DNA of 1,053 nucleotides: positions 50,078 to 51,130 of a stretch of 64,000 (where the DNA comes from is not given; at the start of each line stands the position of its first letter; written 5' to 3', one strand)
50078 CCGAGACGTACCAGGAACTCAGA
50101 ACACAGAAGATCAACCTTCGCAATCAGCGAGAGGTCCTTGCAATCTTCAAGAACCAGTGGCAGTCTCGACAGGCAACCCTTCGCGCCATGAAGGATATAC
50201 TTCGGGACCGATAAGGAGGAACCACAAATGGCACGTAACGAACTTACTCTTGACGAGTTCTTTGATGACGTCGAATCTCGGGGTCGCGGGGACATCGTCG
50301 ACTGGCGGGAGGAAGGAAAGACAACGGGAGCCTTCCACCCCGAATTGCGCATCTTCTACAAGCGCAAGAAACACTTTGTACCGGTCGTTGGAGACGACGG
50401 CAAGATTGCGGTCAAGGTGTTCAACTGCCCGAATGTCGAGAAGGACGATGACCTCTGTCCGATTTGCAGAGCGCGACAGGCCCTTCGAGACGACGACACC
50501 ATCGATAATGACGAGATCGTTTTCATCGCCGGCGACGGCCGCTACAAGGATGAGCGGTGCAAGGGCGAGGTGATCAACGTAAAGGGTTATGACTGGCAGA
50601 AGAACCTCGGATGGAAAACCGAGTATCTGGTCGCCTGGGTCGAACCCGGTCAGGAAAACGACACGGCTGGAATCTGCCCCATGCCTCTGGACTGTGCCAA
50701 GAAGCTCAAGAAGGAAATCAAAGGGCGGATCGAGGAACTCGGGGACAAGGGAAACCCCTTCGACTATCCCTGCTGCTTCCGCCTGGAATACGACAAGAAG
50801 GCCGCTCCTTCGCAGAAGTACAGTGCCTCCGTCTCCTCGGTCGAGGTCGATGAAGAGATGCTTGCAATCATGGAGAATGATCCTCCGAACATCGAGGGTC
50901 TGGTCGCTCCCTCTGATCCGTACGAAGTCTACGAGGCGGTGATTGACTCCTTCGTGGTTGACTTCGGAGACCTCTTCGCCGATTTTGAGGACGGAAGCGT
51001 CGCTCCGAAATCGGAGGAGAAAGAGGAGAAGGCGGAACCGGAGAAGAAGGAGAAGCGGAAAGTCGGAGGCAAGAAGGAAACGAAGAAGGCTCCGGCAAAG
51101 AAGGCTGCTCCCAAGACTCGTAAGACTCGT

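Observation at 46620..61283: Shared N-terminal peptide (K/R)RRVVKK on the polymerase, RecA-like recombinase and other DNA-metabolism proteins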

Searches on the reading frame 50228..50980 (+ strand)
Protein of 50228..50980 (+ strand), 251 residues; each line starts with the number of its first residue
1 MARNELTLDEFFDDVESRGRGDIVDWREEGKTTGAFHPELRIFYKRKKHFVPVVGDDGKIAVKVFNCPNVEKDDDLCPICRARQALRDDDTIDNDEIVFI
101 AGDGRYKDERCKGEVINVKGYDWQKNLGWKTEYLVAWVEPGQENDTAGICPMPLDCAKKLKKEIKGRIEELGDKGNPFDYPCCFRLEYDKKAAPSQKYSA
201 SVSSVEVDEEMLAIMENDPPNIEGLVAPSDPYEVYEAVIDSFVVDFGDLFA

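Call 60: predict_structure(protein=window:50228-50980:+)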
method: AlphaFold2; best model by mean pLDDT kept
length: 251 residues; sequences in the alignment: 1
mean_pLDDT: 36.6   pTM: 0.29
mean pLDDT of the five models: 36.6, 35.0, 32.5, 32.0, 31.1
residues with pLDDT >= 90: 0; 70-90: 0; 50-70: 23; < 50: 228
segments of 3 or more residues with pLDDT < 50: 1-12, 14-48, 50-63, 85-109, 111-251
pLDDT, mean of each block of 10 residues (from residue 1): 37 46 28 29 43 41 51 54 47 34 38 40 31 32 40 38 30 36 42 31 29 32 30 35 25 22
secondary structure, 60 per line:
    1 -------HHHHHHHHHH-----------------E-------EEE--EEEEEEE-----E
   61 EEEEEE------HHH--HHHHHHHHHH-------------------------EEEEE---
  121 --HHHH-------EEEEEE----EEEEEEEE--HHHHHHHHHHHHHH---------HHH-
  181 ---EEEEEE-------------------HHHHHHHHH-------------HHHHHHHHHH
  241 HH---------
elements in order: H8-17 E43-45 E48-54 E60-66 H78-87 E113-117 H123-126 E134-139 E144-151 H154-167 E184-189 H209-217 H231-242

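Call 62: search_dna_similar(query=window:50228-50980:+, collection=phages, mode=protein, max_evalue=1, max_rows=15)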
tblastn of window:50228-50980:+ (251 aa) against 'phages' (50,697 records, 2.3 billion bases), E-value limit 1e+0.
No match.

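Call 70: search_protein_representatives(protein=window:50228-50980:+)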
Query: 251 residues. Proteins with E-value up to 0.001 (for the whole library): 115; up to 1e-10: 61; up to 1e-30: 8. The best 115 are listed.
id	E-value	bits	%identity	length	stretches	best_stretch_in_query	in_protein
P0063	1.8e-170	581.8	100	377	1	1-251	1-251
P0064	8.3e-38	146.8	38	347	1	5-246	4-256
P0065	4.6e-35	137.8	37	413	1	4-246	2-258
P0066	1.0e-34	136.7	34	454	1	5-245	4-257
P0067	5.7e-33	131.0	34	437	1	6-241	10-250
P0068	2.3e-32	129.0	36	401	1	6-241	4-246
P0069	3.2e-32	128.5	34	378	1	18-245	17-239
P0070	1.2e-31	126.6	36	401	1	1-247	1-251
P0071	3.4e-28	115.3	28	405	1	13-245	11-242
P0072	2.4e-27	112.5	35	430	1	11-240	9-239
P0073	4.7e-26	108.3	32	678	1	6-246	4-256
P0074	1.3e-24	103.5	32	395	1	6-238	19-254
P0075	2.5e-24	102.6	34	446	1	15-242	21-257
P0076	2.8e-24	102.5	35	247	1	1-235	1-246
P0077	5.1e-24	101.6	33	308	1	7-225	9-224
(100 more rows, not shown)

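Call 73: search_solved_structures(query=A3, max_evalue=10, show_alignments=2)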
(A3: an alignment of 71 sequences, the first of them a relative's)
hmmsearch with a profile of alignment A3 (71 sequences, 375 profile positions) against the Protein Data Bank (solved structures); distinct sequences matched with E-value up to 10: 59.
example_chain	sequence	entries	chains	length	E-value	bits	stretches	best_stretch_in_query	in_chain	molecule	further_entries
9sfa_A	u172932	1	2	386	0.0018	20.7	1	326-364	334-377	Putative regulatory protein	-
4wce_Z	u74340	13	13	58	0.0047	19.4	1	320-361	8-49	50S ribosomal protein L32 | Large ribosomal subunit protein bL32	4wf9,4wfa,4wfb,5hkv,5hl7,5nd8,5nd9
5li0_4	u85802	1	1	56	0.0048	19.3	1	320-361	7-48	50S ribosomal protein L32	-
10px_15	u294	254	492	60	0.026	16.9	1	314-360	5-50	50S ribosomal protein L32 | 50S ribosomal protein L33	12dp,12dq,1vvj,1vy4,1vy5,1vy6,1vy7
4v4i_Y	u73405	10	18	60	0.026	16.9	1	314-360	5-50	50S ribosomal protein L32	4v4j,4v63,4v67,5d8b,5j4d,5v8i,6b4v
1nnq_A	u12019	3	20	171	0.027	16.8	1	317-362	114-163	Rubrerythrin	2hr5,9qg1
4v83_B2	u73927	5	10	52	0.027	16.8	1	315-360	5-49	50S ribosomal protein L32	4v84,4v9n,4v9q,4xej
3mps_A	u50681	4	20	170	0.028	16.8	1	317-362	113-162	Rubrerythrin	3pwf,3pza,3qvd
5a9z_Ab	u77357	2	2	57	0.034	16.5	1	317-360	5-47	50S ribosomal protein L32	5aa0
4v7p_B2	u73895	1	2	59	0.035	16.5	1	315-360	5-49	50S ribosomal protein L32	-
4v68_B5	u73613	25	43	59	0.036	16.5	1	314-360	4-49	50S ribosomal protein L32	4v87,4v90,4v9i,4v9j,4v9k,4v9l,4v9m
8f5o_F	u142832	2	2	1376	0.048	16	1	233-361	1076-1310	WD_REPEATS_REGION domain-containing protein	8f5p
5k2m_E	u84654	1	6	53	0.11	14.9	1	339-366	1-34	Probable lysine biosynthesis protein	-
9hxw_A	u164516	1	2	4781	0.16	14.3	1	279-363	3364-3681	E3 ubiquitin-protein ligase UBR4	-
7ase_n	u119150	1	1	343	0.17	14.3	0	50-112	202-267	Translation initiation factor, putative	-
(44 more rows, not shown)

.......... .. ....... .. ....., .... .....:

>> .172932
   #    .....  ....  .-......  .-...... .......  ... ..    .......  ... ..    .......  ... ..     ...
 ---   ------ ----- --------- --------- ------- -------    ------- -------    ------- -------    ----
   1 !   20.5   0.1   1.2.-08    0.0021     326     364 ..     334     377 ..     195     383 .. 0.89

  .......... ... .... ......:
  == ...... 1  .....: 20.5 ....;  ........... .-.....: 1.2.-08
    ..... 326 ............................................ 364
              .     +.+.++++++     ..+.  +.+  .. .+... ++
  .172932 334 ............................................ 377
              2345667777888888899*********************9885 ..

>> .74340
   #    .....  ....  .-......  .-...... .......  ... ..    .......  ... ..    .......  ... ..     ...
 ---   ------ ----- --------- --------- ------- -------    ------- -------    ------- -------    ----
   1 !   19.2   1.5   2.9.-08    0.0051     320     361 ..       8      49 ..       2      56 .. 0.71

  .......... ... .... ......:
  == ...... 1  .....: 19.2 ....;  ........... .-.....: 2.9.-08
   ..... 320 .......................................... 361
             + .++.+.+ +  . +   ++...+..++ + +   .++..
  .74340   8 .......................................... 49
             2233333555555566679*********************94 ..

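Call 75: search_protein_families(library=pfam, alignment_id=A3, max_evalue=0.01)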
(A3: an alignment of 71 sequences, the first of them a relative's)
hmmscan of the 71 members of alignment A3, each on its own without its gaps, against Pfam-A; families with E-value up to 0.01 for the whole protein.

A. member 1, P0063 (377 aa): 4 families
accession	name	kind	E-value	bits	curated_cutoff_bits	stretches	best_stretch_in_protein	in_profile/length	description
PF13248.11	Zn_ribbon_3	-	2e-05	24.3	27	1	344-365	4-25/26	zinc-ribbon domain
PF13240.11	Zn_Ribbon_1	-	0.00019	21.6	25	1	345-365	2-22/23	zinc-ribbon domain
PF12773.13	DZR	-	0.00072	20.1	27.3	1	343-363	25-45/45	Double zinc ribbon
PF10571.15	UPF0547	-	0.0012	19.4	29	1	345-367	3-25/26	Uncharacterised protein family UPF0547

B. families by the number of members that match (of 71 scanned): 33 families (the first 25 are shown)
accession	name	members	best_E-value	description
PF12773.13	DZR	36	4.3e-09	Double zinc ribbon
PF13248.11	Zn_ribbon_3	32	1.3e-13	zinc-ribbon domain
PF13240.11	Zn_Ribbon_1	32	8.2e-11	zinc-ribbon domain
PF10571.15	UPF0547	24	4.2e-09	Uncharacterised protein family UPF0547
PF17032.10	Zn_ribbon_15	14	1.7e-06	zinc-ribbon family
PF18912.6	DZR_2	11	0.00013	Double zinc ribbon domain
PF24460.1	DUF7575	9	2.7e-07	Domain of unknown function (DUF7575)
PF23455.1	DUF7129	7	0.0021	Domain of unknown function (DUF7129)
PF07191.17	Zn_ribbon_6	6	5.4e-05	Double zinc ribbon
PF24463.1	DUF7577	4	8.6e-08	Domain of unknown function (DUF7577)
PF13717.11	Zn_ribbon_4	3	0.0022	zinc-ribbon domain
PF05793.18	TFIIF_alpha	2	1.2e-05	Transcription initiation factor IIF, alpha subunit (TFIIF-alpha)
PF05764.18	YL1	2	5e-05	YL1 nuclear protein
PF18551.6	TackOD1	2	0.0013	Thaumarchaeal output domain 1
PF14446.12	Prok-RING_1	2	0.0036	Prokaryotic RING finger family 1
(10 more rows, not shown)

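Call 84: predict_structure(alignment_id=A3)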
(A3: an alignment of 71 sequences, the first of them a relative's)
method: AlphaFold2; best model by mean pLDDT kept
length: 377 residues; sequences in the alignment: 71
mean_pLDDT: 81.8   pTM: 0.65
mean pLDDT of the five models: 81.8, 81.7, 81.7, 81.0, 80.6
residues with pLDDT >= 90: 242; 70-90: 19; 50-70: 64; < 50: 52
segments of 3 or more residues with pLDDT < 50: 1-4, 16-19, 280-294, 309-315, 325-328, 334-337
pLDDT, mean of each block of 10 residues (from residue 1): 55 53 89 97 95 95 92 82 97 98 97 98 97 97 93 97 98 97 98 96 98 96 93 95 95 83 55 53 44 48 48 49 49 52 91 91 84 58
secondary structure, 60 per line:
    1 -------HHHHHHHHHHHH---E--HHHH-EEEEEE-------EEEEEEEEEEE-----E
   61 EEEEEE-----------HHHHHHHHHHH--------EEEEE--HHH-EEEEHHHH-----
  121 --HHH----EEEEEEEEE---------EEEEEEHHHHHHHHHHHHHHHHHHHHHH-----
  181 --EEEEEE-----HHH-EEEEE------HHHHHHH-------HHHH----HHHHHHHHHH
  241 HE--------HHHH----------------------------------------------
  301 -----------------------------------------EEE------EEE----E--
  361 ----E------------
elements in order: H8-19 H26-29 E31-36 E44-54 E60-66 H78-88 E97-101 E108-111 H112-115 E130-138 E148-153 H154-175 E183-188 E198-202 H209-215 H223-226 H231-241 H251-254 E342-344 E351-353

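Call 86: fold_search(model_id=the predicted structure, library=pdb)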
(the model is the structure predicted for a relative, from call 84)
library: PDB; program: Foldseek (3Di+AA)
matches with E <= 10: 304; with E <= 0.001: 2
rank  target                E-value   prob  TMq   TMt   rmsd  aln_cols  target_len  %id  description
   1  1gpc                  2.9e-04  1.00  0.34  0.53   5.6       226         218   12  CORE GP32, DNA-BINDING PROTEIN (released 1995-10-15)
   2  2a1k_A                5.5e-04  1.00  0.28  0.44  12.8       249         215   14  RB69 single-stranded DNA binding protein core domain (released 2006-05-09)
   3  9teh_I                6.3e-02  0.47  0.17  0.26  11.8       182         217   12  PhiC31 excisive synapse; attL x attL with an integraseS12A-RDF protein fusion (released 2026-02-11)
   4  8rc2_L                2.1e-01  0.03  0.08  0.12  16.7       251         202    9  DNA bound type IV-A3 CRISPR effector complex from K. pneumoniae (released 2024-11-06)
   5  8fbp_A                2.5e-01  0.03  0.08  0.08  21.4       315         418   10  Glutamine synthetase from Pseudomonas aeruginosa, filament double-unit in compressed conformation (released 2024-02-14)
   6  9pd3_N                3.1e-01  0.08  0.09  0.17  17.2       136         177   12  NER dual incision complex - DuIS (released 2026-02-18)
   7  9mj5_C                3.7e-01  0.04  0.08  0.14  16.7       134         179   10  Catalytic domain of human DNA polymerase alpha in complex with DNA and RPA (released 2025-02-19)
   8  8rk2_A                3.9e-01  0.08  0.08  0.14  12.7        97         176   11  Human Replication protein A (RPA; trimeric core) - ssDNA complex (released 2024-04-24)
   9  9a1v_A                4.4e-01  0.07  0.12  0.11  16.3       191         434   11  Integrative model of Nucleotide excision repair complex of XPA and RPA on 5' junction substrate (released 2022-08-30)
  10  9y4a_A                4.7e-01  0.02  0.09  0.09  22.2       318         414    9  His-tagged Glutamine Synthetase on a Ni-NTA lipid monolayer grid (released 2026-04-01)
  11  9n4x_E                5.3e-01  0.01  0.08  0.08  23.0       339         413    9  CryoEM structure of the Azotobacter vinelandii glutamine synthetase (released 2025-07-30)
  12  8fbp_P                6.3e-01  0.01  0.08  0.07  19.6       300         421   10  Glutamine synthetase from Pseudomonas aeruginosa, filament double-unit in compressed conformation (released 2024-02-14)
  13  8txr_B                6.7e-01  0.04  0.09  0.10  14.6       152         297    9  E. coli ExoVII(H238A) (released 2024-01-31)
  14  8yy5_D                6.7e-01  0.03  0.08  0.08  17.2       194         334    8  Kinesin-14 with AlF3 bound to 14 PF Microtubule (released 2025-10-08)
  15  8fbp_E                7.6e-01  0.01  0.08  0.08  22.0       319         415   11  Glutamine synthetase from Pseudomonas aeruginosa, filament double-unit in compressed conformation (released 2024-02-14)
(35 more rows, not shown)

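Call 93: fold_search(model_id=the predicted structure, library=viral)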
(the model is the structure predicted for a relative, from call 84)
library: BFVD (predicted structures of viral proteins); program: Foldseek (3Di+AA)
matches with E <= 10: 108; with E <= 0.001: 19
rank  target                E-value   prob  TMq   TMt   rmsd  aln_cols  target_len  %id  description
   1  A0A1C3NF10            4.2e-07  1.00  0.34  0.31  26.6       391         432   12  (no name in the UniProt tables at hand)
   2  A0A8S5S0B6            5.7e-07  1.00  0.34  0.38  12.6       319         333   13  SsDNA-binding protein [Myoviridae sp. ctNQV2]
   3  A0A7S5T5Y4            6.0e-07  1.00  0.30  0.33  21.8       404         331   14  (no name in the UniProt tables at hand)
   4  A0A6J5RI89            8.1e-07  1.00  0.33  0.50  16.7       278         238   12  Uncharacterized protein [uncultured Caudovirales phage]
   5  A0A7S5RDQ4            1.5e-06  1.00  0.36  0.40  22.3       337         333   15  (no name in the UniProt tables at hand)
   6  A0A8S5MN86            3.8e-06  1.00  0.38  0.32  13.9       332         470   15  Uncharacterized protein [Siphoviridae sp. ctxc31]
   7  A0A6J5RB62            8.1e-06  1.00  0.38  0.41  22.8       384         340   14  Single-stranded DNA-binding protein [uncultured Caudovirales phage]
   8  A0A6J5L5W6            1.9e-05  1.00  0.34  0.33  20.9       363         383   13  Uncharacterized protein [uncultured Caudovirales phage]
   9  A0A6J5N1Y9            2.1e-05  1.00  0.32  0.49   4.7       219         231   14  Uncharacterized protein [uncultured Caudovirales phage]
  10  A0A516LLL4            2.4e-05  1.00  0.38  0.36  32.7       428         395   14  (no name in the UniProt tables at hand)
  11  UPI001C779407         3.0e-05  1.00  0.31  0.41  10.4       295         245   13  (no name look-up for this kind of identifier)
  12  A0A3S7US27            3.4e-05  1.00  0.33  0.35  28.0       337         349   15  (no name in the UniProt tables at hand)
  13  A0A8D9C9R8            5.7e-05  1.00  0.35  0.39  17.4       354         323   13  Single-stranded DNA-binding protein [uncultured marine phage]
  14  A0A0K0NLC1            9.2e-05  1.00  0.31  0.49  18.1       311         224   14  Uncharacterized protein [Gordonia phage GMA6]
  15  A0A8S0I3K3            1.6e-04  1.00  0.31  0.52   6.9       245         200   12  (no name in the UniProt tables at hand)
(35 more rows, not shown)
